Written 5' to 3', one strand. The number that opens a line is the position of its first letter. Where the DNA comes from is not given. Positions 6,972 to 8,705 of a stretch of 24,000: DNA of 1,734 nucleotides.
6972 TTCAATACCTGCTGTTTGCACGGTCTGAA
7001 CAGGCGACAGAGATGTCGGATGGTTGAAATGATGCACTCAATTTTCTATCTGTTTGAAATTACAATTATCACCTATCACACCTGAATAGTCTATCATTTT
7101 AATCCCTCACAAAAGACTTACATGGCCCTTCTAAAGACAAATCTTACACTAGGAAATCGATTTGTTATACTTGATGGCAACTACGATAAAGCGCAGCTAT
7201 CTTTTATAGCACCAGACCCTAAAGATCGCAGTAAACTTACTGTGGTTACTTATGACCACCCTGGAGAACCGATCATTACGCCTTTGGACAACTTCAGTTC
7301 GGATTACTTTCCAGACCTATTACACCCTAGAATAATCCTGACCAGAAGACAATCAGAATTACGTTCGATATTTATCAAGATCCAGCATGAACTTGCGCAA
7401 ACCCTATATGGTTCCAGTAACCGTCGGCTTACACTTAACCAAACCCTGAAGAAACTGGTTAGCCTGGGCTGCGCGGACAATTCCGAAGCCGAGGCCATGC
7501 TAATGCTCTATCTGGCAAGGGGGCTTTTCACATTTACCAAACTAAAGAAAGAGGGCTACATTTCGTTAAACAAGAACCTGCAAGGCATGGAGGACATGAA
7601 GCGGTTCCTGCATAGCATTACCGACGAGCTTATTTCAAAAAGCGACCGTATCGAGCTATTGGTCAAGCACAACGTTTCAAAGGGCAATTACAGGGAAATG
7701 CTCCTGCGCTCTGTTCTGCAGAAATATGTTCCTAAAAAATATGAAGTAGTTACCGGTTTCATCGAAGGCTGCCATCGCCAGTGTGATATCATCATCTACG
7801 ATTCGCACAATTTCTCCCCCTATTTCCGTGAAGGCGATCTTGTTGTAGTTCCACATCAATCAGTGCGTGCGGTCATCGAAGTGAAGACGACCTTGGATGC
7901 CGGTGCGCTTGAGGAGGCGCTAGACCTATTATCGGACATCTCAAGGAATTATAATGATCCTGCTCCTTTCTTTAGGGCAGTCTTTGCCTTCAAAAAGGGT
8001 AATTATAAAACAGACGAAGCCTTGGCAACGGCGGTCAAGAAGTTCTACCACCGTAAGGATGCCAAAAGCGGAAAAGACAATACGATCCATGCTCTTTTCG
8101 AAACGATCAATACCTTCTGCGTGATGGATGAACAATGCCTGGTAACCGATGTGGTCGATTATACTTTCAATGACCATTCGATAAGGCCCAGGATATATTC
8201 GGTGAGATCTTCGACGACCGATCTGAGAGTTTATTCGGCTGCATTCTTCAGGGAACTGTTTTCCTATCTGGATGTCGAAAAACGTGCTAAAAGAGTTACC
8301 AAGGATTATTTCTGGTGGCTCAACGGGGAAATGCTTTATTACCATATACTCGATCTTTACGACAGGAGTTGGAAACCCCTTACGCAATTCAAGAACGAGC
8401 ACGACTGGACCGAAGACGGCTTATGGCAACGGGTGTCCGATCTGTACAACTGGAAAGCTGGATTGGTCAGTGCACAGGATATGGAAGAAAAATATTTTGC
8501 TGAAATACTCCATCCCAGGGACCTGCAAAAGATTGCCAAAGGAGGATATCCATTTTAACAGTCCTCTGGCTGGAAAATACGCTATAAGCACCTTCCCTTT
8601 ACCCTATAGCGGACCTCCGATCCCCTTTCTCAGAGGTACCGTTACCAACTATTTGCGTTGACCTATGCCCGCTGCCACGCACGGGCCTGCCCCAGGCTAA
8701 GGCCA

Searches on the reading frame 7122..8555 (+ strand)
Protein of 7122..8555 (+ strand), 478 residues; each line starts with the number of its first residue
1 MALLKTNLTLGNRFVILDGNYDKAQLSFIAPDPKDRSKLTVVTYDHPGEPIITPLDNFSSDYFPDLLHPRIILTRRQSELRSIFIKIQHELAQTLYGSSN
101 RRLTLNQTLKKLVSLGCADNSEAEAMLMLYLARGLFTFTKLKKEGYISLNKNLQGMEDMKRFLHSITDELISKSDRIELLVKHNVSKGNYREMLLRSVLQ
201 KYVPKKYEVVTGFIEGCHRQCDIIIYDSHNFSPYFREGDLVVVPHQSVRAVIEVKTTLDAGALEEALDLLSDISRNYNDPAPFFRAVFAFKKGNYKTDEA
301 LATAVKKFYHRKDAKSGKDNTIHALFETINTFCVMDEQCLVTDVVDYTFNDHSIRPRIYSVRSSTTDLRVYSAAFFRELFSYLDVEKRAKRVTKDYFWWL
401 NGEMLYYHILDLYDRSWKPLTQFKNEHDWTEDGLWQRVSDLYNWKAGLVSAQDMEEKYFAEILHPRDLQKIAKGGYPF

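Call 7: search_protein_families(library=pfam, proteins=[window:7122-8555:+], max_evalue=0.1)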
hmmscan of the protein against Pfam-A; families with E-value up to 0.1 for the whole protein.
window:7122-8555:+ (478 aa): 1 family
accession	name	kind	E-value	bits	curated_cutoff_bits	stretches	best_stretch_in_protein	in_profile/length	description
PF20247.3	DUF6602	-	1.9e-21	76.4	27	1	181-273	7-101/104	Domain of unknown function (DUF6602)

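Call 8: search_protein_families(library=padloc, proteins=[window:7122-8555:+], max_evalue=0.1)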
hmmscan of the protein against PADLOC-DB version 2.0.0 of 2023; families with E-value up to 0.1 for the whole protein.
window:7122-8555:+ (478 aa): 3 families
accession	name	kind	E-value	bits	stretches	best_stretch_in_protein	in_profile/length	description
PDLC01495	PD_DExK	-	4.6e-28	95.4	1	158-273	2-120/123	"CAS-I,CAS-II,CAS-III,CAS-IV,CAS-V,CAS-VI; associated"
PDLC00745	Effector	-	2.3e-17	61.5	1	158-266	6-118/244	Endonuclease (NucC)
PDLC01051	NucC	-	2.2e-14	51.7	1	152-265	7-119/243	NucC nuclease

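Call 9: search_protein_families(library=ncbifam, proteins=[window:7122-8555:+], max_evalue=0.1)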
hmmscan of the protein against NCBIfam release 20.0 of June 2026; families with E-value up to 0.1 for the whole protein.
window:7122-8555:+ (478 aa): 0 families

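Call 15: find_homologous_proteins(query=window:7122-8555:+)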
Query window:7122-8555:+ (478 aa): 44 proteins with E <= 0.001 among 8000 candidates.
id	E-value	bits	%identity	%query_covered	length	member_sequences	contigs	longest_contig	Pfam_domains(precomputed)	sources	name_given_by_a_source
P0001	0.0e+0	1098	100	100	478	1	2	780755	PF20247.4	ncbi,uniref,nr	ncbi:DUF6602 domain-containing protein [Pedobacter chitinilyticus]|uniref:DUF6602 domain-containing 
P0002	4.9e-252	855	78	97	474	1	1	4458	PF20247.4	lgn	-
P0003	9.4e-232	788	73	99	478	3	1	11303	PF20247.4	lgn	-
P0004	8.0e-139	481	47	94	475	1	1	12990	PF20247.4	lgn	-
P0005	6.1e-137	475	47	94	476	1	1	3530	PF20247.4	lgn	-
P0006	6.0e-136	472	46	97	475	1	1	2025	PF20247.4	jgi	jgi:hypothetical protein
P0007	1.3e-135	471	49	95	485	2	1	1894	PF20247.4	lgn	-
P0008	4.6e-134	466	49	98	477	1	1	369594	PF20247.4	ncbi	ncbi:MAG: DUF6602 domain-containing protein [Arcticibacter sp.]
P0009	3.4e-133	463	47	96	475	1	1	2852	PF20247.4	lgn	-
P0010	4.4e-132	459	46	96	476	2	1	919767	PF20247.4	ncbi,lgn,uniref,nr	ncbi:hypothetical protein QQY79_03955 [Flavobacterium tructae]|uniref:DUF6602 domain-containing prot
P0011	5.8e-131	455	48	95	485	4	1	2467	PF20247.4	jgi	-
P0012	1.9e-129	450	45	96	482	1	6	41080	PF20247.4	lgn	-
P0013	9.4e-128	445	45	95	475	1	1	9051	PF20247.4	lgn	-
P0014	2.3e-126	440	45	97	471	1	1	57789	PF20247.4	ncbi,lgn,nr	ncbi:MAG: hypothetical protein JST10_14905 [Bacteroidetes bacterium]|nr:hypothetical protein [Bacter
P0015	8.9e-122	425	43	96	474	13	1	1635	PF20247.4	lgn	-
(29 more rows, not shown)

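Call 17: find_encoding_contigs(protein=P0010, flank=10000, max_places=2)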
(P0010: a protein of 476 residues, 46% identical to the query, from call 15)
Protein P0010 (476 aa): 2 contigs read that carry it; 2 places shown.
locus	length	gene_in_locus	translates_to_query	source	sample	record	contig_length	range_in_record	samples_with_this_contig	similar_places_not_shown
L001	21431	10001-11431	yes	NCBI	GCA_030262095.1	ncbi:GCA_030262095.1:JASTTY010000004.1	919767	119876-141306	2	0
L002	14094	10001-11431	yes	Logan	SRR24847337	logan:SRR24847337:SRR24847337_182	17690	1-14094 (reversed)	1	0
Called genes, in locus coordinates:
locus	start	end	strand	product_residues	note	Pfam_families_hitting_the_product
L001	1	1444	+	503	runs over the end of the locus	PF07291:MauE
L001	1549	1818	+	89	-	PF20130:DUF6520 (weak)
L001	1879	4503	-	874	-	PF26549:Tricorn_N (faint), PF00326:Peptidase_S9, PF01738:DLH (faint)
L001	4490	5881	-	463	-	PF14322:SusD-like_3, PF07980:SusD_RagB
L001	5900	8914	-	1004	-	PF13620:CarboxypepD_reg, PF13715:CarbopepD_reg_2, PF07715:Plug, PF00593:TonB_dep_Rec_b-barrel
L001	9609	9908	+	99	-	-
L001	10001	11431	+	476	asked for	PF20247:DUF6602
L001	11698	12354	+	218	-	PF10881:DUF2726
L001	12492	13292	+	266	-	PF04480:DUF559, PF18741:MTES_1575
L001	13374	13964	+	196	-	-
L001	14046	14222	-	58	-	PF07432:Hc1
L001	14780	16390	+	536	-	PF18962:Por_Secre_tail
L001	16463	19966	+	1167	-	-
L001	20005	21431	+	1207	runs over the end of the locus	PF20041:DUF6443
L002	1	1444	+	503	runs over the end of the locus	PF07291:MauE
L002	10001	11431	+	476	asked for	PF20247:DUF6602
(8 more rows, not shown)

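Call 18: find_encoding_contigs(protein=P0008, flank=10000, max_places=2)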
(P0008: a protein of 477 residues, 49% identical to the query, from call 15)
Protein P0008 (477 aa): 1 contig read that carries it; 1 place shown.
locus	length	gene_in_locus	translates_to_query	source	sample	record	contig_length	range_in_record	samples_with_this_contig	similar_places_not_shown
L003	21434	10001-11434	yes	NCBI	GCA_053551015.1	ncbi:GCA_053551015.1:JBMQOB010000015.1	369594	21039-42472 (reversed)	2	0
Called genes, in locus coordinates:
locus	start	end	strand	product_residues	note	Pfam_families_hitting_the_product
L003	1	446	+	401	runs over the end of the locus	PF13185:GAF_2 (weak), PF00512:HisKA, PF02518:HATPase_c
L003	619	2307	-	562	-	PF00920:ILVD_EDD_N, PF24877:ILV_EDD_C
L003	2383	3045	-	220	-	PF00027:cNMP_binding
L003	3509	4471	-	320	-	PF00165:HTH_AraC (faint), PF12833:HTH_18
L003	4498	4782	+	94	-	PF01494:FAD_binding_3 (weak), PF13450:NAD_binding_8 (weak)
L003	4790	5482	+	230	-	-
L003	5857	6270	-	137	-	PF00665:rve, PF13683:rve_3 (weak)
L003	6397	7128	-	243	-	PF01695:IstB_IS21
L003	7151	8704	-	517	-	PF00665:rve, PF22483:Mu-transpos_C_2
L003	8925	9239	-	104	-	PF13276:HTH_21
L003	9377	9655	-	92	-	PF01527:HTH_Tnp_1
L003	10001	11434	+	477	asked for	PF20247:DUF6602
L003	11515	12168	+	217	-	PF18741:MTES_1575 (weak)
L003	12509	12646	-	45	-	-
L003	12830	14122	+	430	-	-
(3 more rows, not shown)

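Call 20: find_related_loci(query=A1, collection=genome_contigs, flank=10000)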
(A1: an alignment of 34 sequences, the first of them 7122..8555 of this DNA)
Query A1 (478 aa) in genome_contigs; peptide patterns used: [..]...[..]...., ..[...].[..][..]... (x = any residue, [..] = any of these).
364 stretches matched a pattern; 110 encode a relative of the query (tblastn E <= 1e-3); the best 80 are kept; 80 distinct loci.
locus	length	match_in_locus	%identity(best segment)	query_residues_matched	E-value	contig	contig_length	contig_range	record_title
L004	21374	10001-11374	43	11-470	5e-129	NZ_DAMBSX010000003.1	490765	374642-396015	MAG: Epilithonimonas sp. isolate CTOTU49237 NODE_3_length_490765_cov_26.244495, whole genome shotgun sequence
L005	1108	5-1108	51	102-461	1e-134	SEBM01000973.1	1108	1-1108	MAG: Flavobacterium sp. isolate PMG_174 scaffold_327583, whole genome shotgun sequence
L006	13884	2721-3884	40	63-458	2e-86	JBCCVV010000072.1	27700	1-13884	MAG: Bacteroidota bacterium isolate P01_E01_bin.46 k141_977844_length_27700_cov_20.3318, whole genome shotgun sequence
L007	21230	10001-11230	33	51-454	2e-64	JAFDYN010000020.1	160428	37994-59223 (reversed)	MAG: Bacteroidetes bacterium isolate SZAS-56 BACT-TMP-3__20__length-160428, whole genome shotgun sequence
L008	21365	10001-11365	33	11-454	2e-59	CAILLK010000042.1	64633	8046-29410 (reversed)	MAG: uncultured Bacteroidetes bacterium isolate AM_bin-0098 genome assembly, contig: bin-0098:042/163, whole genome shot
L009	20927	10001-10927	37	160-467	6e-58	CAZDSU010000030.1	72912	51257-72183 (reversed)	MAG TPA_asm: uncultured Saprospiraceae bacterium isolate binchicken_co266_117 genome assembly, contig: NODE_791_length_7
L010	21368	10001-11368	30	11-454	2e-53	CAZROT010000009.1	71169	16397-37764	MAG TPA_asm: uncultured Yersinia sp. isolate SRP329715_co2_279 genome assembly, contig: NODE_761_length_71169_cov_10.718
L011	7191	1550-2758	31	61-458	2e-52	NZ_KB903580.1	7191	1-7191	Lewinella cohaerens DSM 23179 A3EUDRAFT_scaffold_53.54, whole genome shotgun sequence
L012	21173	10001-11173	33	84-474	4e-51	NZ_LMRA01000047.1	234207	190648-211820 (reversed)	Methylobacterium sp. Leaf465 contig_8, whole genome shotgun sequence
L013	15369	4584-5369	42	135-391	4e-49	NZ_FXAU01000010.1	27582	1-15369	Sphingobacterium psychroaquaticum strain DSM 22418, whole genome shotgun sequence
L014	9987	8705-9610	33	97-401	7e-48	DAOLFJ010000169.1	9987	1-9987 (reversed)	MAG TPA_asm: Saprospiraceae bacterium isolate AMR_MDS_0203 NODE_1146_length_9987_cov_5.550745, whole genome shotgun sequ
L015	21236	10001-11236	31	48-454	3e-46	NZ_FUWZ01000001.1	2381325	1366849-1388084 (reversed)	Chitinophaga eiseniae strain DSM 22224, whole genome shotgun sequence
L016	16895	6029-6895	36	98-390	2e-45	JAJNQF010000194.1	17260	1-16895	MAG: Sphingomonas sp. isolate MAG_52 k141_168479, whole genome shotgun sequence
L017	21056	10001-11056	31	102-454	3e-45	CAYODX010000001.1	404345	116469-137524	MAG TPA_asm: uncultured Terricaulis sp. isolate binchicken_co130_107 genome assembly, contig: NODE_27_length_404345_cov_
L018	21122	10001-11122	33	95-467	3e-44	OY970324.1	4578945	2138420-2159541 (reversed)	MAG: uncultured delta proteobacterium isolate MFD05502.bin.1.132 genome assembly, chromosome: 1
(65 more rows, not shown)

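Call 23: find_encoding_contigs(protein=P0003, flank=10000, max_places=2)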
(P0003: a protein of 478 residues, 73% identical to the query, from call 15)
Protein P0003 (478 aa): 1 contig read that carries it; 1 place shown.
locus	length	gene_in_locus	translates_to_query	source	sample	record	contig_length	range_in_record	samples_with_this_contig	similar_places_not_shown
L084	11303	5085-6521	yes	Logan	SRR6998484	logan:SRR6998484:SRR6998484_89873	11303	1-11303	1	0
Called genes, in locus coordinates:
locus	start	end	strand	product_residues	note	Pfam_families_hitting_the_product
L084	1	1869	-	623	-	?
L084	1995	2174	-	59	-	-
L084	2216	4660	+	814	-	PF24391:HD-CE, PF24401:iHD-CE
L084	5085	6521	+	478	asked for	PF20247:DUF6602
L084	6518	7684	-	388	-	PF13091:PLDc_2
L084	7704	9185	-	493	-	PF02463:SMC_N (faint), PF13476:AAA_23 (weak), PF00005:ABC_tran (weak), PF13401:AAA_22 (faint), PF13304:AAA_21, PF13175:AAA_15 (weak)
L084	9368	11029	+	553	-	PF00239:Resolvase, PF07508:Recombinase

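Call 24: find_encoding_contigs(protein=P0002, flank=10000, max_places=2)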
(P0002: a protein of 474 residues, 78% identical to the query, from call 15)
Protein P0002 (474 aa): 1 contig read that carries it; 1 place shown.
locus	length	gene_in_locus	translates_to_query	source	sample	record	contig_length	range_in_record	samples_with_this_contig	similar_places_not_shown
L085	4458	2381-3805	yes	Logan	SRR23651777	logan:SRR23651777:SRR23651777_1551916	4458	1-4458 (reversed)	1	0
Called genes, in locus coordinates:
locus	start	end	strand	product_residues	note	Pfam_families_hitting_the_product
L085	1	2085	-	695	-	?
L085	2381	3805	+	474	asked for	PF20247:DUF6602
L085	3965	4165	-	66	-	-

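Call 37: search_solved_structures(query=A1, max_evalue=1, show_alignments=2)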
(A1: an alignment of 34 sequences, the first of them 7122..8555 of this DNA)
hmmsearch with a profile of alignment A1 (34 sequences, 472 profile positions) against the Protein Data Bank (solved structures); distinct sequences matched with E-value up to 1: 6.
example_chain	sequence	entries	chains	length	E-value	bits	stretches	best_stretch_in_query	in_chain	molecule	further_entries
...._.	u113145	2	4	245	5.2e-17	65.3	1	171-283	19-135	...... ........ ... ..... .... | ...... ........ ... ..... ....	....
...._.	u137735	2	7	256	1.2e-13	54.2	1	154-280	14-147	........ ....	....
6p7o_A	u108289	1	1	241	2.3e-12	49.9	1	181-283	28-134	E. coli MS115-1 NucC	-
6q1h_A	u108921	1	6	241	5.6e-12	48.7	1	163-283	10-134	Bacterial protein ORF C62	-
6p7p_A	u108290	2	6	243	4.8e-11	45.6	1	181-283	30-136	E. coli MS115-1 NucC 2-241 | E. coli MS115-1 NucC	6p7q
6fl0_A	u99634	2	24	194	0.17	14.1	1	37-176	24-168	membrane attack complex assembly inhibitor BGA71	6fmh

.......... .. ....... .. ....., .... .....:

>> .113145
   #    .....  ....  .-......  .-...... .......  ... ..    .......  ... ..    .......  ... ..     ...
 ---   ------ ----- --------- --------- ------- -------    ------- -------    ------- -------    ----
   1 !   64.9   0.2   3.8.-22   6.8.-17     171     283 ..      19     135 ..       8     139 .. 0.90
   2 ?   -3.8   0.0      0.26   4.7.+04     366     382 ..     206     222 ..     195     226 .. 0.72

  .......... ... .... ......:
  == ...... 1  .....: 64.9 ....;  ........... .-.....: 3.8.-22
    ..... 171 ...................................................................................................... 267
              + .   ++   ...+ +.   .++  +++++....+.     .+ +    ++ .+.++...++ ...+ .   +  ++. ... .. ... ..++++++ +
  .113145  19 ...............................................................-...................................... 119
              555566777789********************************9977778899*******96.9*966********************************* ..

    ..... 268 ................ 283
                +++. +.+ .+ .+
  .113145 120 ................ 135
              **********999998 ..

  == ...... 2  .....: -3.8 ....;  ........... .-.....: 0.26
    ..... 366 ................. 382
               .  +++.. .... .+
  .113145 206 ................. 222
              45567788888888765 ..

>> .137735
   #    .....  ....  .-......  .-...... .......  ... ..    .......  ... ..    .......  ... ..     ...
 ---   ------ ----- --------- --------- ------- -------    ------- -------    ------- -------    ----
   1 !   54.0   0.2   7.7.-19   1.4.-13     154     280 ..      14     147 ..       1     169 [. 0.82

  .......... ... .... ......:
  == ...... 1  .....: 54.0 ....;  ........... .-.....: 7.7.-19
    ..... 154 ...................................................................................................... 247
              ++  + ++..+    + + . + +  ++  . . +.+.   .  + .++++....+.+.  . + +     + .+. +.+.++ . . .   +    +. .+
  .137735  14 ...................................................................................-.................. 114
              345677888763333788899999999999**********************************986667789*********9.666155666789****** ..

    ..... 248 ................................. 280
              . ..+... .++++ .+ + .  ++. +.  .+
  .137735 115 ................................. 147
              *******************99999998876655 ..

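Call 46: predict_structure(alignment_id=A1)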
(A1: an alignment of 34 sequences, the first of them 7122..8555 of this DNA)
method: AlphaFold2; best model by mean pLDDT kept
length: 478 residues; sequences in the alignment: 34
mean_pLDDT: 90.6   pTM: 0.83
mean pLDDT of the five models: 90.6, 90.1, 89.7, 89.3, 88.8
residues with pLDDT >= 90: 323; 70-90: 147; 50-70: 8; < 50: 0
segments of 3 or more residues with pLDDT < 50: none
pLDDT, mean of each block of 10 residues (from residue 1): 76 92 93 91 86 91 91 91 92 92 96 96 96 94 93 89 90 88 89 95 94 93 96 93 95 96 95 83 96 94 96 81 93 95 93 95 87 93 86 81 89 93 80 92 92 90 81 72
secondary structure, 60 per line:
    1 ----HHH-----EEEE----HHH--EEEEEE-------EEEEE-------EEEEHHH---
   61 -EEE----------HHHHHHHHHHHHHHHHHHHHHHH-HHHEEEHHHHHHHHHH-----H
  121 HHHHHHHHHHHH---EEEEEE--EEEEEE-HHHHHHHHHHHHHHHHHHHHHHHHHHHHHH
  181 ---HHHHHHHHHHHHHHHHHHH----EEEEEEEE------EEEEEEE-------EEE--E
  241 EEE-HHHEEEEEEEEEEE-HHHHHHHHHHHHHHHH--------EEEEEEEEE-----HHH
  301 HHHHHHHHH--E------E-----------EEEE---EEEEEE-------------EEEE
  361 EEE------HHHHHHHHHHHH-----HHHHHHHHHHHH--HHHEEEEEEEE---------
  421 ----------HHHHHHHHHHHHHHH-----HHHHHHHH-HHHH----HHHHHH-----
elements in order: E13-16 E26-31 E39-43 E51-54 E62-64 H75-97 E102-104 H105-114 H120-132 E136-141 E144-149 H151-180 H184-202 E207-214 E221-227 E235-237 E240-243 E248-258 H260-275 E284-292 H298-309 E331-334 E338-343 E357-363 H370-381 H387-398 E404-411 H431-445 H451-458 H460-463 H468-473

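Call 49: fold_search(model_id=the predicted structure, library=pdb)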
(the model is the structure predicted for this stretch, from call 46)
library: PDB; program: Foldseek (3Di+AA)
matches with E <= 10: 634; with E <= 0.001: 14
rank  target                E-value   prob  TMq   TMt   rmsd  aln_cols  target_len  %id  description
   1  6p7p_B                1.1e-10  1.00  0.35  0.65   3.6       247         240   14  Structure of E. coli MS115-1 NucC, cAAA-bound form (released 2019-12-25)
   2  6q1h_G                1.2e-10  1.00  0.34  0.63   4.6       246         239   15  Structure of P. aeruginosa ATCC27853 NucC, cAAA-bound form (released 2019-12-25)
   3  6q1h_A                1.2e-10  1.00  0.34  0.63   4.6       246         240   15  Structure of P. aeruginosa ATCC27853 NucC, cAAA-bound form (released 2019-12-25)
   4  6p7p_C                1.4e-10  1.00  0.35  0.65   4.3       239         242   16  Structure of E. coli MS115-1 NucC, cAAA-bound form (released 2019-12-25)
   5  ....                  2.1e-10  1.00  0.33  0.61   4.8       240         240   20  Structure of V. metoecus NucC, hexamer form (released 2019-12-25)
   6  6p7p_A                2.3e-10  1.00  0.34  0.64   4.0       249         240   15  Structure of E. coli MS115-1 NucC, cAAA-bound form (released 2019-12-25)
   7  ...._A                3.5e-09  1.00  0.32  0.62   5.0       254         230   16  Structure of V. metoecus NucC, trimer form (released 2019-12-25)
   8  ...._C                6.6e-09  1.00  0.31  0.61   5.6       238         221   18  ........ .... apo form (released 2022-10-26)
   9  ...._F                1.3e-08  1.00  0.32  0.61   6.3       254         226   18  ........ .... apo form (released 2022-10-26)
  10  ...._B                1.9e-08  1.00  0.34  0.63   4.9       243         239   18  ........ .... apo form (released 2022-10-26)
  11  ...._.                2.7e-08  1.00  0.34  0.59   5.9       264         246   18  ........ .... bound to cA3 (released 2022-10-26)
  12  6p7o                  3.9e-08  1.00  0.29  0.58   6.0       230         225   16  Structure of E. coli MS115-1 NucC, Apo form (released 2019-12-25)
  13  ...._D                4.1e-08  1.00  0.33  0.65   4.9       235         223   18  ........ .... apo form (released 2022-10-26)
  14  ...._A                7.0e-08  1.00  0.34  0.63   4.8       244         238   18  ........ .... apo form (released 2022-10-26)
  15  4a6d                  1.9e-02  0.44  0.17  0.22  15.0       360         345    8  Crystal structure of human N-acetylserotonin methyltransferase (ASMT) in complex with SAM (released 2012-11-07)
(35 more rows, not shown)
